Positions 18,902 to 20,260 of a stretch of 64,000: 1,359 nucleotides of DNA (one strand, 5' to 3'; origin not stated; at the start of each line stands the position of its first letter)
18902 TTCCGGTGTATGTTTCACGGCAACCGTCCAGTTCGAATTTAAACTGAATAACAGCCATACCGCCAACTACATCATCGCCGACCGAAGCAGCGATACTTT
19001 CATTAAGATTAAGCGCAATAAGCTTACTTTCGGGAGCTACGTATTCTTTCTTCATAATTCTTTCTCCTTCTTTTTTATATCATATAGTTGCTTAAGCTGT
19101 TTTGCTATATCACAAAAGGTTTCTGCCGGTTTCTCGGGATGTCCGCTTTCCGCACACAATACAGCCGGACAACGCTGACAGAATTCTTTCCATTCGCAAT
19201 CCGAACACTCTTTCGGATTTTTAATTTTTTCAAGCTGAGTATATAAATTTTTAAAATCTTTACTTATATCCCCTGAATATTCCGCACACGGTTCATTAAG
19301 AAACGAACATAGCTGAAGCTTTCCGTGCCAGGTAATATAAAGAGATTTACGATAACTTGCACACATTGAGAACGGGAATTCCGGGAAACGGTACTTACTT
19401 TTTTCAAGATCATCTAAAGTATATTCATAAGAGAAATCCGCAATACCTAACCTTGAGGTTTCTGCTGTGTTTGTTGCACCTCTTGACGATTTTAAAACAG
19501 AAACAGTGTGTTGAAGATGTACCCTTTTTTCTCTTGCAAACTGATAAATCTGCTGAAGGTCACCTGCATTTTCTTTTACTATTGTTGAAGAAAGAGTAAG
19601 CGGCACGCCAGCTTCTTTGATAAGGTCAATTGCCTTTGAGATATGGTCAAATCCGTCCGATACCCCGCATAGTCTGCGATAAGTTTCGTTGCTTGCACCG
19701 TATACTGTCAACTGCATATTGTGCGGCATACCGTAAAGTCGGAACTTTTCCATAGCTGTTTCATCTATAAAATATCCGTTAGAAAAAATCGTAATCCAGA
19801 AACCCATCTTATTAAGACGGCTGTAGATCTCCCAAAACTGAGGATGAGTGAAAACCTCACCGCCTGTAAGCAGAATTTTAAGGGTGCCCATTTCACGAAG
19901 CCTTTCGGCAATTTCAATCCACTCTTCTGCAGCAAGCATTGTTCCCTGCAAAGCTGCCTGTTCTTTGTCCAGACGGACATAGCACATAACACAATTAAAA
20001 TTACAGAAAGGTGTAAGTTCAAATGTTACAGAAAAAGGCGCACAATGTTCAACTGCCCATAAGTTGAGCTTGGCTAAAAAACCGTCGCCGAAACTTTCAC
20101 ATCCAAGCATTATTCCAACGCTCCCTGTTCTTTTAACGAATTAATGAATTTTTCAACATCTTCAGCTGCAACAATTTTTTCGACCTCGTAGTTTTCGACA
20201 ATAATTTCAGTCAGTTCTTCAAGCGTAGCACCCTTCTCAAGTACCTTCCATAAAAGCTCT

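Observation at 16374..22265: Hybrid peptide-modification (RiPP-like) module embedded in the middle of a capsule/EPS locus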

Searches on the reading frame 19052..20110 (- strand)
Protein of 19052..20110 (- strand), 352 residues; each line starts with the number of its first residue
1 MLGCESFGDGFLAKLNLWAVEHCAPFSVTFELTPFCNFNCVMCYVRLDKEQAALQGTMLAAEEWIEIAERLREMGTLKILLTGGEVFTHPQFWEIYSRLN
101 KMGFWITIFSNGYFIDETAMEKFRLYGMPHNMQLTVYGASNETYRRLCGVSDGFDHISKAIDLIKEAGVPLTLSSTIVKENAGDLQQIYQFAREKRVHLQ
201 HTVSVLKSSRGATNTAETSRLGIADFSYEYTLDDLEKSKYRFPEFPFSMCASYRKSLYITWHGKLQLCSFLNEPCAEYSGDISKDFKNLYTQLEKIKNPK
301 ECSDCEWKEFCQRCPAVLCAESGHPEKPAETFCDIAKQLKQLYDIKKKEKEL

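Call 3: search_protein_families(library=pfam, proteins=[window:19052-20110:-], max_evalue=0.1)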
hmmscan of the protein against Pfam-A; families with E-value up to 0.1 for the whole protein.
window:19052-20110:- (352 aa): 3 families
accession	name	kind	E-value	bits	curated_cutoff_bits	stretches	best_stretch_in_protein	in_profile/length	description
PF04055.27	Radical_SAM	-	1.3e-24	87.6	29.5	1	31-192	2-166/166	Radical SAM superfamily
PF13186.11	SPASM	-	0.068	13.9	21.5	0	250-315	1-67/67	Iron-sulfur cluster-binding domain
PF13353.11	Fer4_12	-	0.078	13.7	22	0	36-117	15-96/137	4Fe-4S single cluster domain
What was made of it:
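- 19052..20110 (-): Radical SAM enzyme with a SPASM-type C-terminal cysteine array (352 aa). PF04055 E 1.3e-24 (call 3).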

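Call 4: search_protein_families(library=ncbifam, proteins=[window:19052-20110:-], max_evalue=0.1)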
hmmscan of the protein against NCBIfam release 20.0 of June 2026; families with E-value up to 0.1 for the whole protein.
window:19052-20110:- (352 aa): 63 families (the best 25 are shown)
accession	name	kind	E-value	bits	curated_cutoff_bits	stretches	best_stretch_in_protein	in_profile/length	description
TIGR02109.1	PQQ_syn_pqqE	equivalog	9.1e-21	74.2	381.35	1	24-194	5-171/358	pyrroloquinoline quinone biosynthesis protein PqqE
TIGR04545.1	rSAM_ahbD_hemeb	equivalog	1.2e-20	74.2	500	1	28-233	2-199/339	heme b synthase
TIGR04250.1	SCM_rSAM_ScmE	equivalog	1.4e-19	70.3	400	1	25-193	2-166/358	SynChlorMet cassette radical SAM/SPASM protein ScmE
TIGR04340.1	rSAM_ACGX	hypoth_equivalog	1.1e-17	64.2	400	2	26-236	3-206/341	radical SAM/SPASM domain protein, ACGX system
TIGR04051.1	rSAM_NirJ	equivalog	3e-17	62.6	515.45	1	28-218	4-189/354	heme d1 biosynthesis radical SAM protein NirJ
TIGR04053.2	TIGR04053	equivalog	7.8e-17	61.6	395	1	24-215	6-196/366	TIGR04053 family radical SAM/SPASM domain-containing protein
TIGR02668.1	moaA_archaeal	equivalog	9.9e-17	60.9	325.25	1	29-212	13-193/303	GTP 3',8-cyclase MoaA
NF045574.1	sacti_mat_StsB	exception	1.1e-16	60.8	625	1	28-214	98-278/466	StsB family radical SAM/SPASM domain sactipeptide maturase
TIGR04303.1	GeoRSP_rSAM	equivalog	2e-16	60.5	400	1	24-200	3-172/325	GeoRSP system radical SAM/SPASM protein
TIGR04546.1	rSAM_ahbC_deAc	equivalog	4.7e-16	58.6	650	1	28-212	41-220/390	12,18-didecarboxysiroheme deacetylase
TIGR03962.1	mycofact_rSAM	equivalog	5.4e-16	58.7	265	1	24-213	10-193/339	mycofactocin radical SAM maturase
TIGR02666.1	moaA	equivalog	1.1e-14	54.2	284.05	1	32-200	16-188/336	GTP 3',8-cyclase MoaA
TIGR04054.1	rSAM_NirJ1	equivalog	1.1e-14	53.9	650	1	27-215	37-220/387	putative heme d1 biosynthesis radical SAM protein NirJ1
NF012164.0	AlbA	equivalog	1.7e-14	53.1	850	1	21-196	108-279/442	subtilosin maturase AlbA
NF001199.0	PRK00164.2-1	equivalog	4.3e-14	52.4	231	1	29-201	15-184/308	GTP 3',8-cyclase MoaA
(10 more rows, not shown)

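Call 8: find_encoding_contigs(protein=window:19052-20110:-, flank=10000, max_places=6)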
Protein window:19052-20110:- (352 aa): 2 contigs read that carry it; 2 places shown.
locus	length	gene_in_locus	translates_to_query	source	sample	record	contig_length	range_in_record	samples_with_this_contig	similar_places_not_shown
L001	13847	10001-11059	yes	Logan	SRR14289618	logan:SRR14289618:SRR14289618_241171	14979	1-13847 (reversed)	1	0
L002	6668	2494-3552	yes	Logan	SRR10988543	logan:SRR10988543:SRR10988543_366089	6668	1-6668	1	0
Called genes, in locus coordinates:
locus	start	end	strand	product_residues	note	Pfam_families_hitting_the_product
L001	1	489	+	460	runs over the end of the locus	PF17651:Raco_middle, PF14574:RACo_C_ter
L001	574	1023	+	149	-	PF03862:SpoVAC_SpoVAEB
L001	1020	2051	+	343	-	PF07451:SpoVAD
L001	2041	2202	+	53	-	-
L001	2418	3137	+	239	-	PF02397:Bac_transf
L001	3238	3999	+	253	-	PF19567:CpsB_CapC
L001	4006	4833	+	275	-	PF16403:Bact_surface_Ig-like (faint)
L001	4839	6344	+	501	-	PF02706:Wzz (weak), PF01656:CbiA (weak), PF09140:MipZ, PF10609:ParA, PF13614:AAA_31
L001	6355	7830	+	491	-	PF01656:CbiA, PF10609:ParA, PF13614:AAA_31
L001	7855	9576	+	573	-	PF00664:ABC_membrane, PF00005:ABC_tran, PF02463:SMC_N (weak)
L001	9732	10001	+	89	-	PF05402:PqqD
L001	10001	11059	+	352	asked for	PF04055:Radical_SAM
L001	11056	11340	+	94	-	-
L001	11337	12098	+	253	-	PF27840:ScmC (weak)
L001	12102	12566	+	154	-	-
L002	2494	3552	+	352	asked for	PF04055:Radical_SAM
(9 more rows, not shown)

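Call 12: find_homologous_proteins(query=window:19052-20110:-, max_evalue=1e-10)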
Query window:19052-20110:- (352 aa): 848 proteins with E <= 1e-10 among 2814 candidates; the best 120 are listed.
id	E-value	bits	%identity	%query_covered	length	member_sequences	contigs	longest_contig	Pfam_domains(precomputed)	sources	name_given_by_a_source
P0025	6.2e-222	754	90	100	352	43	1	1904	PF04055.28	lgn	-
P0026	8.3e-187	638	75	100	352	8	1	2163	PF04055.28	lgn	-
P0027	6.4e-182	622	74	99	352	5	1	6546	PF04055.28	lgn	-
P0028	2.5e-179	614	72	100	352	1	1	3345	PF04055.28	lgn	-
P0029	3.2e-176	603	70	99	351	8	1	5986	PF04055.28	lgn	-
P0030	4.2e-176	603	72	100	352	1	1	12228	PF04055.28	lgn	-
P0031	1.1e-169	582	69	98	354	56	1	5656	PF04055.28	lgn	-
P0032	4.5e-168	577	70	97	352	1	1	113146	PF04055.28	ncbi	-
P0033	1.8e-166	571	69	99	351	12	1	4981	PF04055.28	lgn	-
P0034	1.8e-166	571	67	99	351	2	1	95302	PF04055.28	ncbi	-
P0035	9.1e-165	566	67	99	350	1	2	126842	PF04055.28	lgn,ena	-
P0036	1.3e-164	565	67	99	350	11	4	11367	PF04055.28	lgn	-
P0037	4.2e-164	564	66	99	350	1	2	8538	PF04055.28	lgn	-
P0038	7.2e-164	563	68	99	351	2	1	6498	PF04055.28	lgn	-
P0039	3.2e-163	561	67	98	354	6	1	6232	PF04055.28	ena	-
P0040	4.3e-163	560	66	99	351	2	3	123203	PF04055.28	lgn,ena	-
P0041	6.5e-163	560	67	99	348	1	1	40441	PF04055.28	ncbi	-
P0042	1.8e-162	558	67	99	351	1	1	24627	PF04055.28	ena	-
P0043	3.7e-161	554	66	99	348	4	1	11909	PF04055.28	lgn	-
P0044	1.1e-160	552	66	99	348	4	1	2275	PF04055.28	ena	-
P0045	8.6e-159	546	65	99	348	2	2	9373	PF04055.28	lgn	-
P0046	2.0e-155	535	65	99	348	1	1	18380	PF04055.28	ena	-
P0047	4.2e-153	527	62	99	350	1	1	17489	PF04055.28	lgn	-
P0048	8.4e-153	526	63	99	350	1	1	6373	PF04055.28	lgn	-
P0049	3.9e-149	514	61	99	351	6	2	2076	PF04055.28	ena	-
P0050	8.0e-149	513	62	99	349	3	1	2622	PF04055.28,PF13353.12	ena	-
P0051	1.7e-148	512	61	100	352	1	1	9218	PF04055.28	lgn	-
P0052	4.1e-148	511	62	99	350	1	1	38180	PF04055.28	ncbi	-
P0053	8.9e-147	507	60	99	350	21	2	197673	PF04055.28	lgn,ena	-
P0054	9.7e-147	507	62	99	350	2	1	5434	PF04055.28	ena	-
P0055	5.3e-146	504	62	99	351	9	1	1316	PF04055.28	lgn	-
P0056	5.6e-146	504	61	99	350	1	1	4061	PF04055.28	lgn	-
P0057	6.4e-146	504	61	99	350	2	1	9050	PF04055.28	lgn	-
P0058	1.3e-145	503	61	99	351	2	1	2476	PF04055.28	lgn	-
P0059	1.9e-145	502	61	99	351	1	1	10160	PF04055.28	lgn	-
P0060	5.2e-145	501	61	99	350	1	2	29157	PF04055.28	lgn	-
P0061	5.3e-145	501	61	99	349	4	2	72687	PF04055.28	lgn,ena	-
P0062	1.5e-144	499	60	99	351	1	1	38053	PF04055.28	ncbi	-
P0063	1.8e-144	499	62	97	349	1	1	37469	PF04055.28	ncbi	-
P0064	2.8e-144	498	60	100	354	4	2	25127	PF04055.28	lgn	-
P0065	6.0e-144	497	60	99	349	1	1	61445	PF04055.28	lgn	-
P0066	1.0e-143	497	62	97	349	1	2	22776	PF04055.28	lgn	-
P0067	1.3e-143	496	60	100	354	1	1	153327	PF04055.28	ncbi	-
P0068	1.5e-143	496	60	99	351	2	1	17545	PF04055.28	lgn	-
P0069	3.0e-143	495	60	97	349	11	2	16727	PF04055.28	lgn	-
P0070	3.3e-143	495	60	99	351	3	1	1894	PF04055.28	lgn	-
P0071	5.6e-143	494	60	99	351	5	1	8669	PF04055.28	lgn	-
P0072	6.5e-143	494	60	99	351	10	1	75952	PF04055.28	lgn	-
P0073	1.3e-142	493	61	99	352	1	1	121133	PF04055.28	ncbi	-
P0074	1.3e-142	493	60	99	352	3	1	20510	PF04055.28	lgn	-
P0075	1.3e-142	493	60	99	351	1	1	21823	PF04055.28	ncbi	-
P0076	1.6e-142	493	60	99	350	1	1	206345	PF04055.28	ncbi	-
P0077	3.6e-142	491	59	99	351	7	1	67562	PF04055.28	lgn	-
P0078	7.0e-142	491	60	99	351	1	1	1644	PF04055.28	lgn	-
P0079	8.9e-142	490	61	99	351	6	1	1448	PF04055.28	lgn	-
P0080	8.9e-142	490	60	97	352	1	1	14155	PF04055.28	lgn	-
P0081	1.0e-141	490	60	100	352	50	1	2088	PF04055.28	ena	-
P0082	1.4e-141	490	59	99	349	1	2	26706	PF04055.28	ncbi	-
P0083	1.4e-141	490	59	99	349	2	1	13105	PF04055.28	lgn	-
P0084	1.5e-141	489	58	99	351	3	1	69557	PF04055.28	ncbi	-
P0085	3.5e-141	488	59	99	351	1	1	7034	PF04055.28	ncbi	-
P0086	4.1e-141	488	61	99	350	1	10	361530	PF04055.28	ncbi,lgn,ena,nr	ncbi:MAG: radical SAM protein [Clostridia bacterium]|nr:radical SAM protein [Clostridia bacterium]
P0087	4.3e-141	488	59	99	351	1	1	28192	PF04055.28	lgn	-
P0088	1.0e-140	487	59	100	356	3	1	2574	PF04055.28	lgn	-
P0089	3.2e-140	485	59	99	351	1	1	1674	PF04055.28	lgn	-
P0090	3.6e-140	485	60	97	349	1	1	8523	PF04055.28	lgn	-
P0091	4.6e-140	485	61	99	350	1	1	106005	PF04055.28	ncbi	-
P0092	6.2e-140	484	58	99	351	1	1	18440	PF04055.28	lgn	-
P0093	6.9e-140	484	60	99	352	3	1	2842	PF04055.28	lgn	-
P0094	1.1e-139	483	59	99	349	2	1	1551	PF04055.28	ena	-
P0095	1.1e-139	483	60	99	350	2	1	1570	PF04055.28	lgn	-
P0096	1.2e-139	483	59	99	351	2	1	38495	PF04055.28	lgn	-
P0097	1.7e-139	483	58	99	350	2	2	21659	PF04055.28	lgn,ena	-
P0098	1.9e-139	483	59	99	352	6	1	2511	PF04055.28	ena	-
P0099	2.0e-139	482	59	99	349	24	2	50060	PF04055.28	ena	-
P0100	2.8e-139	482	58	99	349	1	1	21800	PF04055.28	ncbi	-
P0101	3.0e-139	482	58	99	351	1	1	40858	PF04055.28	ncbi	-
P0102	4.2e-139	481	58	99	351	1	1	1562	PF04055.28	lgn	-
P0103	4.3e-139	481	58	100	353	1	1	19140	PF04055.28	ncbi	-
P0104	5.4e-139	481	58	99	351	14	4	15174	PF04055.28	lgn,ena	-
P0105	6.5e-139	481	58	98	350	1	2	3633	PF04055.28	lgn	-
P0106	6.5e-139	481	59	99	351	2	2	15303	PF04055.28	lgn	-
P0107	7.6e-139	481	59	99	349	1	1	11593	PF04055.28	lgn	-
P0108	7.9e-139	480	59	99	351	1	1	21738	PF04055.28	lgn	-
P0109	9.3e-139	480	59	99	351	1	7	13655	PF04055.28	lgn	-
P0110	9.4e-139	480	59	99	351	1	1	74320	PF04055.28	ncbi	-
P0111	9.7e-139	480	58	99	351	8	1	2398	PF04055.28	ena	-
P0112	1.1e-138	480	58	99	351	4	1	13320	PF04055.28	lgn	-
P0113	2.8e-138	479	58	99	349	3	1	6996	PF04055.28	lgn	-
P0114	3.9e-138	478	59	99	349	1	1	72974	PF04055.28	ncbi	-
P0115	4.2e-138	478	58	99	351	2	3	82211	PF04055.28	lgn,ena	-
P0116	4.6e-138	478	56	99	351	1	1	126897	PF04055.28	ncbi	-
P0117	4.9e-138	478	57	99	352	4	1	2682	PF04055.28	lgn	-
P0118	5.7e-138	478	59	99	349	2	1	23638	PF04055.28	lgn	-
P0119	8.1e-138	477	59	99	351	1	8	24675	PF04055.28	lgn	-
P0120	1.1e-137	477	58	100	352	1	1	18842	PF04055.28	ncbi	-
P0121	1.3e-137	477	58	99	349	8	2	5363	PF04055.28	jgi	jgi:radical SAM protein with 4Fe4S-binding SPASM domain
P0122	1.7e-137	476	58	99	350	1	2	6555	PF04055.28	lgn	-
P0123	1.8e-137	476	61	94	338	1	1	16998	PF04055.28,PF13353.12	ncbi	-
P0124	2.0e-137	476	59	99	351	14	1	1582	PF04055.28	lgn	-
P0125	2.7e-137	475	59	99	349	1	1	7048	PF04055.28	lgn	-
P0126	3.0e-137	475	57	100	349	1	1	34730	PF04055.28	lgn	-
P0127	3.1e-137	475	58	99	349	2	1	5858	PF04055.28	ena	-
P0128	3.8e-137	475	58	99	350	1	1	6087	PF04055.28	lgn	-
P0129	5.9e-137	474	58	99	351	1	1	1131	PF04055.28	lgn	-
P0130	6.1e-137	474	55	99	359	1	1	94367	PF04055.28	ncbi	-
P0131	6.1e-137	474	59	99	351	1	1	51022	PF04055.28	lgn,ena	-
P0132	6.7e-137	474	57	99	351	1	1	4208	PF04055.28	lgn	-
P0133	7.9e-137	474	58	98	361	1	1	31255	PF04055.28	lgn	-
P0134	8.2e-137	474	58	99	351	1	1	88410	PF04055.28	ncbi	-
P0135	1.0e-136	474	58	99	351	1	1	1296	PF04055.28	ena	-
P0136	1.9e-136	473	58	100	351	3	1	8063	PF04055.28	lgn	-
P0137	2.1e-136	473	57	99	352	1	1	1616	PF04055.28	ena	-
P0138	2.1e-136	473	58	99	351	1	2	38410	PF04055.28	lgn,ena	-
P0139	3.2e-136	472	56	99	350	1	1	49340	PF04055.28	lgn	-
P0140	3.7e-136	472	59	99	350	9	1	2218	PF04055.28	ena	-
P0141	5.4e-136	471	57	99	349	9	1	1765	PF04055.28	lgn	-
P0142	1.1e-135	470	57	99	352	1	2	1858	PF04055.28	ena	-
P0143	2.0e-135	469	58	99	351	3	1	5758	PF04055.28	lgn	-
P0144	2.1e-135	469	55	99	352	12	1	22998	PF04055.28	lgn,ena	-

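Call 14: find_encoding_contigs(protein=P0086, flank=10000, max_places=2)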
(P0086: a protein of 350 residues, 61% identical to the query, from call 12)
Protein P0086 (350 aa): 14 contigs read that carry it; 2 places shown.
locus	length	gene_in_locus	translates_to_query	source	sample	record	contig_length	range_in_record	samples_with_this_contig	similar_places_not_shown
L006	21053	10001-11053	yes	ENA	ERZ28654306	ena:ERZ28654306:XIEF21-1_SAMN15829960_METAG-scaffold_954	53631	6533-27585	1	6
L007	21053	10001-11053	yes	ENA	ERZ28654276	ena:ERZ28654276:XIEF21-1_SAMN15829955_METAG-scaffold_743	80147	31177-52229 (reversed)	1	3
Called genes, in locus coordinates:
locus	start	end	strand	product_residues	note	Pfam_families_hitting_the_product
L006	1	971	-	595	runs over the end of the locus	PF00149:Metallophos, PF02872:5_nucleotid_C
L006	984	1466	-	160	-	-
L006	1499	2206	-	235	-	PF00440:TetR_N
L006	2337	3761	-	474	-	PF13347:MFS_2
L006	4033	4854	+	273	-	PF16403:Bact_surface_Ig-like (weak)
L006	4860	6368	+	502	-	PF01656:CbiA, PF09140:MipZ (weak), PF10609:ParA, PF13614:AAA_31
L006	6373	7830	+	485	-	PF01656:CbiA, PF10609:ParA, PF13614:AAA_31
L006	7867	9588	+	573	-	PF00664:ABC_membrane, PF00005:ABC_tran, PF02463:SMC_N (faint), PF13304:AAA_21 (faint)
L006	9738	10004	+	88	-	PF05402:PqqD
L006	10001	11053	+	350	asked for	PF04055:Radical_SAM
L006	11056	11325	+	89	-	-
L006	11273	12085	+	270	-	PF27840:ScmC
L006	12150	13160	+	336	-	PF01120:Alpha_L_fucos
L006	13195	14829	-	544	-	-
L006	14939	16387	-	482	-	PF01212:Beta_elim_lyase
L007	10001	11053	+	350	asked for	PF04055:Radical_SAM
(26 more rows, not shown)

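Call 15: find_encoding_contigs(protein=P0130, flank=10000, max_places=2)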
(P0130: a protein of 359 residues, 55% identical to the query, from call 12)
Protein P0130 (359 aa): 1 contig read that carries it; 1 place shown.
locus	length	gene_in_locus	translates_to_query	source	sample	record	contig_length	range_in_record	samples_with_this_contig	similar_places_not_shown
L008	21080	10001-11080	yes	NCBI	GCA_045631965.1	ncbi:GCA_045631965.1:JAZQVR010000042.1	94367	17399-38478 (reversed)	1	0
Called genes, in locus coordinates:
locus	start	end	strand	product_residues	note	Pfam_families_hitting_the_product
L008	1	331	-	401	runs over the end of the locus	-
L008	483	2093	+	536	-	-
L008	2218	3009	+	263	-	PF02811:PHP (weak)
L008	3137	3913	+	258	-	PF19567:CpsB_CapC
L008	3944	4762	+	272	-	PF16403:Bact_surface_Ig-like (weak)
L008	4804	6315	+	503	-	PF10609:ParA, PF01656:CbiA, PF09140:MipZ, PF13614:AAA_31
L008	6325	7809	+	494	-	PF01656:CbiA (weak), PF10609:ParA, PF13614:AAA_31 (faint)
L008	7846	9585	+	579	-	PF00664:ABC_membrane, PF00005:ABC_tran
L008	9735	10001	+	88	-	PF05402:PqqD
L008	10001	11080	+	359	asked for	PF04055:Radical_SAM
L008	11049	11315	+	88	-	-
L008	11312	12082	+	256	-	PF27840:ScmC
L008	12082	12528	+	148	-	-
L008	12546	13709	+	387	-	PF14907:NTP_transf_5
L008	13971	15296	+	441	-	PF02397:Bac_transf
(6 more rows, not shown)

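Call 16: find_encoding_contigs(protein=P0076, flank=10000, max_places=2)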
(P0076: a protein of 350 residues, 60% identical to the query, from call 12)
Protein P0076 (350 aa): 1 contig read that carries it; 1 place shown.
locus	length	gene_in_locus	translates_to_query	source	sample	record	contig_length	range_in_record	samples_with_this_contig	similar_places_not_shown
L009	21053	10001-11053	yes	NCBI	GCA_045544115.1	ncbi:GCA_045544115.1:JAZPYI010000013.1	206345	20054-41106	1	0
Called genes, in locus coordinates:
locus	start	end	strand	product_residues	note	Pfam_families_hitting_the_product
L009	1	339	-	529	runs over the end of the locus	PF02450:LCAT (weak)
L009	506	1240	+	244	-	PF07451:SpoVAD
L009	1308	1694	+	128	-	-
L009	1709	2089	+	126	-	-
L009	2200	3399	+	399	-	PF03816:LytR_cpsA_psr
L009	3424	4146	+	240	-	PF19567:CpsB_CapC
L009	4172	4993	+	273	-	PF16403:Bact_surface_Ig-like (weak)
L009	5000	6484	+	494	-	PF02706:Wzz (faint), PF01656:CbiA (weak), PF09140:MipZ, PF10609:ParA, PF13614:AAA_31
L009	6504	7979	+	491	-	PF02706:Wzz (faint), PF01656:CbiA (weak), PF10609:ParA, PF13614:AAA_31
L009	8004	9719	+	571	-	PF00664:ABC_membrane, PF02463:SMC_N (faint), PF00005:ABC_tran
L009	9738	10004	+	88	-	PF05402:PqqD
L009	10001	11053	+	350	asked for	PF04055:Radical_SAM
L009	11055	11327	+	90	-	-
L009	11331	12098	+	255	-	PF27840:ScmC (weak)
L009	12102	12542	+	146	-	-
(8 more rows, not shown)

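Call 21: find_related_loci(query=A3, collection=genome_contigs, flank=10000)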
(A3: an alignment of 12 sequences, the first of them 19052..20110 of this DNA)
Query A3 (352 aa) in genome_contigs; peptide patterns used: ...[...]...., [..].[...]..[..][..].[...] (x = any residue, [..] = any of these).
172 stretches matched a pattern; 116 encode a relative of the query (tblastn E <= 1e-3); the best 80 are kept; 80 distinct loci.
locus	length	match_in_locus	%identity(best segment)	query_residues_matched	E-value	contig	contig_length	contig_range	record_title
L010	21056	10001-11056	89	1-352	0e+0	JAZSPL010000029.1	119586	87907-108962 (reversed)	MAG: Acutalibacteraceae bacterium isolate T1900044546_TS20190012.MAGScoT_cleanbin_000012 SGB_142_k141_1250102, whole gen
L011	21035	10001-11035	69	3-347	2e-172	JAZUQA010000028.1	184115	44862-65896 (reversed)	MAG: Acutalibacteraceae bacterium isolate T1900044861_TS20190327.MAGScoT_cleanbin_000010 SGB_3101_k141_13933, whole geno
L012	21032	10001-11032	69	4-347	3e-172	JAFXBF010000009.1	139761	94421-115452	MAG: Clostridia bacterium isolate RGIG6257 Sheep_Rectum-2__c162, whole genome shotgun sequence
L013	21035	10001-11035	69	3-347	3e-172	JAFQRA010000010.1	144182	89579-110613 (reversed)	MAG: Clostridia bacterium isolate RGIG2072 Goat_Colon-2__c267829, whole genome shotgun sequence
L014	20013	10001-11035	69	4-348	6e-172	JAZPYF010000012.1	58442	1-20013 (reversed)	MAG: Acutalibacteraceae bacterium isolate T1900044648_TS20190114.MAGScoT_cleanbin_000010 SGB_1393_k141_841245, whole gen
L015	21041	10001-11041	69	1-347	2e-171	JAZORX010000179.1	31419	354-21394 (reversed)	MAG: Acutalibacteraceae bacterium isolate T1900045550_YK20190244.MAGScoT_cleanbin_000017 SGB_7871_k141_2701635, whole ge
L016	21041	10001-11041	69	1-347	1e-171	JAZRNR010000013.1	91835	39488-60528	MAG: Acutalibacteraceae bacterium isolate T1900045407_YK20190097.MAGScoT_cleanbin_000017 SGB_6994_k141_1772187, whole ge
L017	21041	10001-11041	67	1-347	7e-171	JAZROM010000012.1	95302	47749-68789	MAG: Acutalibacteraceae bacterium isolate T1900045392_YK20190082.MAGScoT_cleanbin_000020 SGB_6937_k141_613220, whole gen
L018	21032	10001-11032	69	4-347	6e-170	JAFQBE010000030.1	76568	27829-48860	MAG: Clostridia bacterium isolate RGIG1660 Goat_Cecum-1__c1170, whole genome shotgun sequence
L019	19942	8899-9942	68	1-348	2e-169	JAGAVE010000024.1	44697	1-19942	MAG: Clostridia bacterium isolate RGIG8803 Water_deer_Colon.Co__c109045, whole genome shotgun sequence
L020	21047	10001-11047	61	1-349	2e-154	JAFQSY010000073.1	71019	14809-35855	MAG: Clostridia bacterium isolate RGIG2122 Goat_Colon-4__c543247, whole genome shotgun sequence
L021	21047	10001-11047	61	1-349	2e-154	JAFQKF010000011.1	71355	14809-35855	MAG: Clostridia bacterium isolate RGIG1895 Goat_Cecum.Co__c674095, whole genome shotgun sequence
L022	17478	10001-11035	62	1-345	4e-152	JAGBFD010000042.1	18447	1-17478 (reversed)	MAG: Clostridia bacterium isolate RGIG9062 Water_deer_Rectum.Co__c360846, whole genome shotgun sequence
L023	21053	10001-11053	60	1-351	3e-148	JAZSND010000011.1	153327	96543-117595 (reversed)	MAG: Acutalibacteraceae bacterium isolate T1900044552_TS20190018.MAGScoT_cleanbin_000015 SGB_249_k141_605904, whole geno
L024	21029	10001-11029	62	1-343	5e-148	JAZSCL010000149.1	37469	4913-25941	MAG: Acutalibacteraceae bacterium isolate T1900044916_TS20190382.MAGScoT_cleanbin_000022 SGB_3335_k141_1169794, whole ge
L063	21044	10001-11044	53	5-352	2e-130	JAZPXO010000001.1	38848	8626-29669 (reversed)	MAG: Acutalibacteraceae bacterium isolate T1900044651_TS20190117.MAGScoT_cleanbin_000021 SGB_1418_k141_1337545, whole ge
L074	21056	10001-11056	54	1-352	5e-124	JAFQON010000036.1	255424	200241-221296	MAG: Clostridia bacterium isolate RGIG2007 Goat_Colon-1__c688814, whole genome shotgun sequence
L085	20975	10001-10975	31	25-333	2e-51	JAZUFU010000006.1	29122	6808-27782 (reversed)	MAG: Acutalibacteraceae bacterium isolate T1900045292_TH20190062.MAGScoT_cleanbin_000001 SGB_6039_k141_1166993, whole ge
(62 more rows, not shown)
